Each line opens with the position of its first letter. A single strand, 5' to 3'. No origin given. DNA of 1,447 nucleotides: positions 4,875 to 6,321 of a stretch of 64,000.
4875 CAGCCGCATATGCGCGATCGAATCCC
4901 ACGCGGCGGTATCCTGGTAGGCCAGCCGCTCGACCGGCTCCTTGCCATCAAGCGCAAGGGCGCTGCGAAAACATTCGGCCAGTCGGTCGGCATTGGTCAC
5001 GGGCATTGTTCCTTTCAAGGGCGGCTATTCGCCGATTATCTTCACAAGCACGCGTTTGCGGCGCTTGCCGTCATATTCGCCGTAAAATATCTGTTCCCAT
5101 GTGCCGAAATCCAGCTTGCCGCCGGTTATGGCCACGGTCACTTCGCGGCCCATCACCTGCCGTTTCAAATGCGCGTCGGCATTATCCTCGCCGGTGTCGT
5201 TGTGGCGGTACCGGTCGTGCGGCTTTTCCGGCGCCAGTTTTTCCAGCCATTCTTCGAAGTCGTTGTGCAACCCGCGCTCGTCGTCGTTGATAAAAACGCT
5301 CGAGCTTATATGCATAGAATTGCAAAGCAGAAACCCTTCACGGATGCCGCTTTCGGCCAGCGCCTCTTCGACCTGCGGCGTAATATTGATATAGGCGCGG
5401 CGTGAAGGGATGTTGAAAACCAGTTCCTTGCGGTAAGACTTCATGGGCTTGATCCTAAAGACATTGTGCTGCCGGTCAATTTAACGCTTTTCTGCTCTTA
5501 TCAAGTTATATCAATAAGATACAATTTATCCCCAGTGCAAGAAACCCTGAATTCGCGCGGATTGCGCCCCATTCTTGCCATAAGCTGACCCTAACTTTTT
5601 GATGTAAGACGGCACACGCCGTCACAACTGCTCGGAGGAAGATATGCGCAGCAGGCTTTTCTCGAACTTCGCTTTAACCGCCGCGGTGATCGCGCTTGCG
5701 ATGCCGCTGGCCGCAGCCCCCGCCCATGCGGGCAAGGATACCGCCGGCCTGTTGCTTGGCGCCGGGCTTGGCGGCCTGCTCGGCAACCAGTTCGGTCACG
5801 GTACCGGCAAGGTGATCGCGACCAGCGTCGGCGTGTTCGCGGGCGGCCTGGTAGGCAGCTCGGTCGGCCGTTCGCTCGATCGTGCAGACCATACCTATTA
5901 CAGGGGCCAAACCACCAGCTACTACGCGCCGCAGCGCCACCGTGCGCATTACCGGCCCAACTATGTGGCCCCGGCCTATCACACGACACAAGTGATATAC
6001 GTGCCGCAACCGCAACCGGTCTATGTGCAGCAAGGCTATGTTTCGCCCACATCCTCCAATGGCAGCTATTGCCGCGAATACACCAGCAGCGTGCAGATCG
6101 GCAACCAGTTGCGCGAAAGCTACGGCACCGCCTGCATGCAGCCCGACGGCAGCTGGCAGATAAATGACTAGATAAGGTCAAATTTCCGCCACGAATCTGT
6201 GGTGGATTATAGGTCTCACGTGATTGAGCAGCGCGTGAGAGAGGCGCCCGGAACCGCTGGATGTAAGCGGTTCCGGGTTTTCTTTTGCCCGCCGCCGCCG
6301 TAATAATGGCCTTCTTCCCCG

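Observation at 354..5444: Six-gene translationally coupled operon: YjbQ, ACP, AMP-ligase, LuxE-like, LuxC-like and a NeuD/PglD acyltransferase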

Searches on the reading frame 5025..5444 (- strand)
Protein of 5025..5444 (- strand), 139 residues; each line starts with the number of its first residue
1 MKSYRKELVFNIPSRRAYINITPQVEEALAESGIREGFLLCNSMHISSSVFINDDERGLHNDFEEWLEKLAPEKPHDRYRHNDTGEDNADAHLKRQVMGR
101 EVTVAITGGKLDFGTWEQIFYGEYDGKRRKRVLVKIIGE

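Call 3: search_protein_families(library=pfam, proteins=[window:5025-5444:-], max_evalue=0.01)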
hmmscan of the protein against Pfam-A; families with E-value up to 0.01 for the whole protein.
window:5025-5444:- (139 aa): 1 family
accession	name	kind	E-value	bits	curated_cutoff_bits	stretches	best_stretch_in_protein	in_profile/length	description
PF01894.22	UPF0047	-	3.3e-37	127.6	27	1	20-136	1-117/117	Uncharacterised protein family UPF0047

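Call 4: search_protein_families(library=ncbifam, proteins=[window:5025-5444:-], max_evalue=0.01)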
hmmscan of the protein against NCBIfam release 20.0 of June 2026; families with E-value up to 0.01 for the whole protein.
window:5025-5444:- (139 aa): 1 family
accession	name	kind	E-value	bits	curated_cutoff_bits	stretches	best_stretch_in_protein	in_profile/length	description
TIGR00149.1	TIGR00149_YjbQ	hypoth_equivalog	2.1e-31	108.4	67.75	1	14-139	9-132/132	secondary thiamine-phosphate synthase enzyme YjbQ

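Call 55: find_homologous_proteins(query=window:5025-5444:-, max_evalue=1e-10)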
Query window:5025-5444:- (139 aa): 8000 proteins with E <= 1e-10 among 8000 candidates; the best 120 are listed.
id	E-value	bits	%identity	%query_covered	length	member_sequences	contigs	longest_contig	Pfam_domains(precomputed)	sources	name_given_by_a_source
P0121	1.1e-118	409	-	-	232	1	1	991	PF01894.23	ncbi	-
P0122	8.1e-89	313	100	100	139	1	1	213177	PF01894.23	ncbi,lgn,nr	ncbi:MAG: YjbQ family protein [Alphaproteobacteria bacterium]|nr:YjbQ family protein [Alphaproteobac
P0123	1.6e-74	266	83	100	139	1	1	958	PF01894.23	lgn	-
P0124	7.6e-74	264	83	100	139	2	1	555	PF01894.23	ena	-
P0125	1.1e-73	264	83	100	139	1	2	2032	PF01894.23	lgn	-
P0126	1.5e-73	263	83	100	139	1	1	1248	PF01894.23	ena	-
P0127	2.8e-73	262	81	100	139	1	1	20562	PF01894.23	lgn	-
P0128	3.0e-73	262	82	100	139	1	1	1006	PF01894.23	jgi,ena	jgi:secondary thiamine-phosphate synthase enzyme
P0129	3.1e-73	262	82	99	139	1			PF01894.23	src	-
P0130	5.4e-73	261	82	100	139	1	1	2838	PF01894.23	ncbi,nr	ncbi:MAG: YjbQ family protein [Planctomycetota bacterium]|nr:MAG: YjbQ family protein [Planctomyceto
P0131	5.7e-73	261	82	100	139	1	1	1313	PF01894.23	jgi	jgi:secondary thiamine-phosphate synthase enzyme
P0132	5.8e-73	261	81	100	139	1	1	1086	PF01894.23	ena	-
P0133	7.6e-73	261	82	100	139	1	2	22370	PF01894.23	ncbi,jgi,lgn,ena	-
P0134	7.9e-73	261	81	100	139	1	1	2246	PF01894.23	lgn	-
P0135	8.0e-73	261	81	100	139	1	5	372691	PF01894.23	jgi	-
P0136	8.6e-73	261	83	99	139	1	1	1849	PF01894.23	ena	-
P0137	1.0e-72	261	82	100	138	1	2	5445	PF01894.23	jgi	jgi:secondary thiamine-phosphate synthase enzyme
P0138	1.0e-72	261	81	100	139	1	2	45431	PF01894.23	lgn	-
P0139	1.0e-72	261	81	100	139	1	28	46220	PF01894.23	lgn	-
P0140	1.1e-72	260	82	100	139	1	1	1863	PF01894.23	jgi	jgi:secondary thiamine-phosphate synthase enzyme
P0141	1.2e-72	260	-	-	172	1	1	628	PF01894.23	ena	-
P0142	1.4e-72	260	81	100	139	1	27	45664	PF01894.23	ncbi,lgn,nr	ncbi:MAG: hypothetical protein UZ05_CHB002000041 [Chlorobi bacterium OLB5]|nr:MAG: hypothetical prot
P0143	1.4e-72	260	82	100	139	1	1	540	PF01894.23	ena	-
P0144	1.5e-72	260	81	100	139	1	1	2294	PF01894.23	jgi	jgi:secondary thiamine-phosphate synthase enzyme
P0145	1.8e-72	260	81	100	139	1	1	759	PF01894.23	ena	-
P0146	2.0e-72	260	82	100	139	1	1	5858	PF01894.23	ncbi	-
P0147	2.0e-72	260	82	100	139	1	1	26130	PF01894.23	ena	-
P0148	2.0e-72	260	81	100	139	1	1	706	PF01894.23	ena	-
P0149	2.1e-72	260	82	100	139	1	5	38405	PF01894.23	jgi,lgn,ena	-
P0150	2.1e-72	260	80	100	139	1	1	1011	PF01894.23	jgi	jgi:secondary thiamine-phosphate synthase enzyme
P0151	2.2e-72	260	82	100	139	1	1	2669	PF01894.23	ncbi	-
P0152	2.8e-72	259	81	100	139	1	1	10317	PF01894.23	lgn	-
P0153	2.8e-72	259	81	100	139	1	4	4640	PF01894.23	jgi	jgi:secondary thiamine-phosphate synthase enzyme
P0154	2.9e-72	259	81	100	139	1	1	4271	PF01894.23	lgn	-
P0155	3.7e-72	259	82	100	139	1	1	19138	PF01894.23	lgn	-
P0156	3.8e-72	259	83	100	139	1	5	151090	PF01894.23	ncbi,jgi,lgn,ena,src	-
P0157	3.8e-72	259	81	100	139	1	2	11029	PF01894.23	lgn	-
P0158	3.9e-72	259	81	100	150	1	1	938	PF01894.23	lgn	-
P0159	4.0e-72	259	81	100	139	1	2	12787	PF01894.23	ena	-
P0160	4.1e-72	259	81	100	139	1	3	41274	PF01894.23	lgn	-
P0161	4.1e-72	259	81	100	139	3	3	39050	PF01894.23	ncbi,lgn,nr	ncbi:MAG: secondary thiamine-phosphate synthase enzyme YjbQ [Ignavibacteria bacterium]|nr:secondary 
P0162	4.1e-72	259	81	100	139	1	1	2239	PF01894.23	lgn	-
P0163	4.1e-72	259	81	100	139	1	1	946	PF01894.23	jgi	jgi:secondary thiamine-phosphate synthase enzyme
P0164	4.9e-72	258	80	100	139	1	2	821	PF01894.23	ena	-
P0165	5.2e-72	258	81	100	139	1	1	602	PF01894.23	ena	-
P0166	5.3e-72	258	82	100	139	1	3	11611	PF01894.23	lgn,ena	-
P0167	5.4e-72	258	81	100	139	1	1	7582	PF01894.23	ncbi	-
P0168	5.4e-72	258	82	100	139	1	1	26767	PF01894.23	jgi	-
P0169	5.5e-72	258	81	100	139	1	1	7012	PF01894.23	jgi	jgi:secondary thiamine-phosphate synthase enzyme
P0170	5.5e-72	258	81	100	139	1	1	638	PF01894.23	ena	-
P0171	6.0e-72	258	81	100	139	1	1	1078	PF01894.23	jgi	jgi:secondary thiamine-phosphate synthase enzyme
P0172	6.0e-72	258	80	99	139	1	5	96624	PF01894.23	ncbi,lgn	-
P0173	6.1e-72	258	82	100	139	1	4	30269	PF01894.23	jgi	jgi:secondary thiamine-phosphate synthase enzyme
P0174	6.8e-72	258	80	100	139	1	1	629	PF01894.23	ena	-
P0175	7.2e-72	258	81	100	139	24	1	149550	PF01894.23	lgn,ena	-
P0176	7.3e-72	258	82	100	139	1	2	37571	PF01894.23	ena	-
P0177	7.3e-72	258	80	100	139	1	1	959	PF01894.23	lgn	-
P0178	7.3e-72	258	81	100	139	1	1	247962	PF01894.23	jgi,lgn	jgi:secondary thiamine-phosphate synthase enzyme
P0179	7.4e-72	258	81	100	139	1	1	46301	PF01894.23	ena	-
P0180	7.4e-72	258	82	100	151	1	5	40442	PF01894.23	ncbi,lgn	-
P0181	7.5e-72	258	81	100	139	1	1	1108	PF01894.23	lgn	-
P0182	7.6e-72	258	81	100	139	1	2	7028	PF01894.23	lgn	-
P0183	7.7e-72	258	81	100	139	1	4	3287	PF01894.23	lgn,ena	-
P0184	7.7e-72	258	80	100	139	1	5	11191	PF01894.23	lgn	-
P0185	8.0e-72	258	81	100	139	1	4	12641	PF01894.23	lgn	-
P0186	8.6e-72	258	81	100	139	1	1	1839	PF01894.23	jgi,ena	-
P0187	1.0e-71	257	81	100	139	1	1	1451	PF01894.23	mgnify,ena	mgnify:FL=1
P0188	1.0e-71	257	81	100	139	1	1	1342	PF01894.23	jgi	-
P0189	1.0e-71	257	81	100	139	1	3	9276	PF01894.23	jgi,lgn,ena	-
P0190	1.1e-71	257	80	100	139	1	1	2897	PF01894.23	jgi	-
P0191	1.1e-71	257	81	100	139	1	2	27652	PF01894.23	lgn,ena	-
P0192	1.1e-71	257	80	100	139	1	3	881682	PF01894.23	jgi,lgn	-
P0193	1.1e-71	257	80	100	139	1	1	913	PF01894.23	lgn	-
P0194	1.1e-71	257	78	100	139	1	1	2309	PF01894.23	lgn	-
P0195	1.1e-71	257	81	100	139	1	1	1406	PF01894.23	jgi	jgi:secondary thiamine-phosphate synthase enzyme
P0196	1.2e-71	257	81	100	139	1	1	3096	PF01894.23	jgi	-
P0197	1.3e-71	257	82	99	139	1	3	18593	PF01894.23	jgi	jgi:secondary thiamine-phosphate synthase enzyme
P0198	1.4e-71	257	81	100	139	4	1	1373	PF01894.23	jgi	jgi:secondary thiamine-phosphate synthase enzyme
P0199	1.4e-71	257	79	100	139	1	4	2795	PF01894.23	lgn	-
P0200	1.4e-71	257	81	100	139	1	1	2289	PF01894.23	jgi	jgi:secondary thiamine-phosphate synthase enzyme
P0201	1.4e-71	257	81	100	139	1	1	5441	PF01894.23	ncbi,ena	-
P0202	1.4e-71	257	79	100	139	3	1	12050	PF01894.23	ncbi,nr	ncbi:MAG: secondary thiamine-phosphate synthase enzyme YjbQ [Ignavibacteria bacterium]|nr:secondary 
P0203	1.5e-71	257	80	100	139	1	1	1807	PF01894.23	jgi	jgi:secondary thiamine-phosphate synthase enzyme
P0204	1.5e-71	257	78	100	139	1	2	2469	PF01894.23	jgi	jgi:secondary thiamine-phosphate synthase enzyme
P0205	1.5e-71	257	80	100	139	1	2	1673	PF01894.23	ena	-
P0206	1.5e-71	257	80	100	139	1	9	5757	PF01894.23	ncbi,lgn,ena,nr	ncbi:MAG TPA: secondary thiamine-phosphate synthase enzyme YjbQ [Anaerolineales bacterium]|nr:second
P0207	1.5e-71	257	80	100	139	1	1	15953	PF01894.23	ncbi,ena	-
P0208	1.5e-71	257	80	100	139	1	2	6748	PF01894.23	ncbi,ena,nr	ncbi:MAG TPA: secondary thiamine-phosphate synthase enzyme YjbQ [Anaerolineales bacterium]|nr:second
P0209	1.5e-71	257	80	100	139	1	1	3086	PF01894.23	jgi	-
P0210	1.5e-71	257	82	100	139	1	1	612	PF01894.23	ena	-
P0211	1.5e-71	257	81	100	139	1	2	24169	PF01894.23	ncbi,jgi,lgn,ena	jgi:secondary thiamine-phosphate synthase enzyme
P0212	1.5e-71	257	80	100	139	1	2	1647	PF01894.23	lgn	-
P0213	1.6e-71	257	82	100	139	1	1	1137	PF01894.23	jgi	jgi:secondary thiamine-phosphate synthase enzyme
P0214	1.7e-71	257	81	100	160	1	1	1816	PF01894.23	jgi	jgi:secondary thiamine-phosphate synthase enzyme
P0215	1.8e-71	257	80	100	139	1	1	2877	PF01894.23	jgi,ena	-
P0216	1.8e-71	257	81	100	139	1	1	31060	PF01894.23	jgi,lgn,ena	-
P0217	1.8e-71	257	80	100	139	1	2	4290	PF01894.23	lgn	-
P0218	1.9e-71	256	80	100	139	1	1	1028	PF01894.23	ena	-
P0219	1.9e-71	256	78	100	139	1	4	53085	PF01894.23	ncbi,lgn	-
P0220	1.9e-71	256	81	100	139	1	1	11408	PF01894.23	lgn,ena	-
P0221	1.9e-71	256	79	100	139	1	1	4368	PF01894.23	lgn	-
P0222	1.9e-71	256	81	100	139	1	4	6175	PF01894.23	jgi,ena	jgi:secondary thiamine-phosphate synthase enzyme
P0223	1.9e-71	256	81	100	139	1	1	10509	PF01894.23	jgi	jgi:secondary thiamine-phosphate synthase enzyme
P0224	2.0e-71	256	81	100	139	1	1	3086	PF01894.23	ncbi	-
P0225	2.0e-71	256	80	100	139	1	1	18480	PF01894.23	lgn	-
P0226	2.0e-71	256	80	100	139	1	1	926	PF01894.23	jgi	jgi:secondary thiamine-phosphate synthase enzyme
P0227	2.0e-71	256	80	100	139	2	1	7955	PF01894.23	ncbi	-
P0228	2.0e-71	256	81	100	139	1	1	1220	PF01894.23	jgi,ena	-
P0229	2.0e-71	256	80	100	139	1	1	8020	PF01894.23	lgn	-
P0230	2.1e-71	256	80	100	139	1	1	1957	PF01894.23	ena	-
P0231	2.1e-71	256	79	100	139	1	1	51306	PF01894.23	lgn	-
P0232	2.1e-71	256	80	100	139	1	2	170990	PF01894.23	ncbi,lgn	ncbi:MAG: secondary thiamine-phosphate synthase enzyme YjbQ [Anaerolineales bacterium]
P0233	2.1e-71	256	80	100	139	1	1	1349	PF01894.23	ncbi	-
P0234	2.5e-71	256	80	100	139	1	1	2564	PF01894.23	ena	-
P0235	2.5e-71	256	80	100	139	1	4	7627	PF01894.23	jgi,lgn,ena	-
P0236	2.7e-71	256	79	100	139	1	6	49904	PF01894.23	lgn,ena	-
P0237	2.7e-71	256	80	100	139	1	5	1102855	PF01894.23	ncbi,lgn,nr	ncbi:MAG: secondary thiamine-phosphate synthase enzyme YjbQ [Bacteroidota bacterium]|nr:secondary th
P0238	2.7e-71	256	81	100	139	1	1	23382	PF01894.23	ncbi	ncbi:MAG: secondary thiamine-phosphate synthase enzyme YjbQ [Ignavibacteria bacterium]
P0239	2.7e-71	256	80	100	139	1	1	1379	PF01894.23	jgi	-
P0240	2.8e-71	256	81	100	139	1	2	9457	PF01894.23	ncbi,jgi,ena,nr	ncbi:MAG: YjbQ family protein [Candidatus Zixiibacteriota bacterium]|nr:MAG: YjbQ family protein [ca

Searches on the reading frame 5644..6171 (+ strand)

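Call 3: search_protein_families(library=pfam, proteins=[window:5644-6171:+], max_evalue=0.01)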
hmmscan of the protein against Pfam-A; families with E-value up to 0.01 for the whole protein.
window:5644-6171:+ (175 aa): 5 families
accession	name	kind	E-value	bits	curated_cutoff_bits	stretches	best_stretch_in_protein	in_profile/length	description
PF05433.20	Rick_17kDa_Anti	-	2.5e-05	24.5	24.2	1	35-75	2-43/43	Glycine zipper 2TM domain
PF16998.10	17kDa_Anti_2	-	2.5e-05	24.5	26.6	1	135-174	72-111/116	17 kDa outer membrane surface antigen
PF13441.11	Gly-zipper_YMGG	-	0.0065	16.6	28.9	1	32-72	3-44/45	YMGG-like Gly-zipper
PF10727.15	Rossmann-like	-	0.007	16.6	23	0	60-104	15-57/131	Rossmann-like domain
PF13488.11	Gly-zipper_Omp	-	0.0094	16.3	25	0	35-75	2-43/46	Glycine zipper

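Call 4: search_protein_families(library=ncbifam, proteins=[window:5644-6171:+], max_evalue=0.01)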
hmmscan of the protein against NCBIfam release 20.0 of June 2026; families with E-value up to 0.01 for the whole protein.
window:5644-6171:+ (175 aa): 2 families
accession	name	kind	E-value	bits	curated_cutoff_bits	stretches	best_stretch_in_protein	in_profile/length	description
NF008437.0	PRK11280.1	equivalog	3.5e-12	46.5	99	1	32-85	70-122/179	hypothetical protein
NF053611.1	YiaD_Gzip_OmpA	equivalog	0.00018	21.3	175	1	24-82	17-75/206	YiaD family glycine zipper/OmpA-like lipoprotein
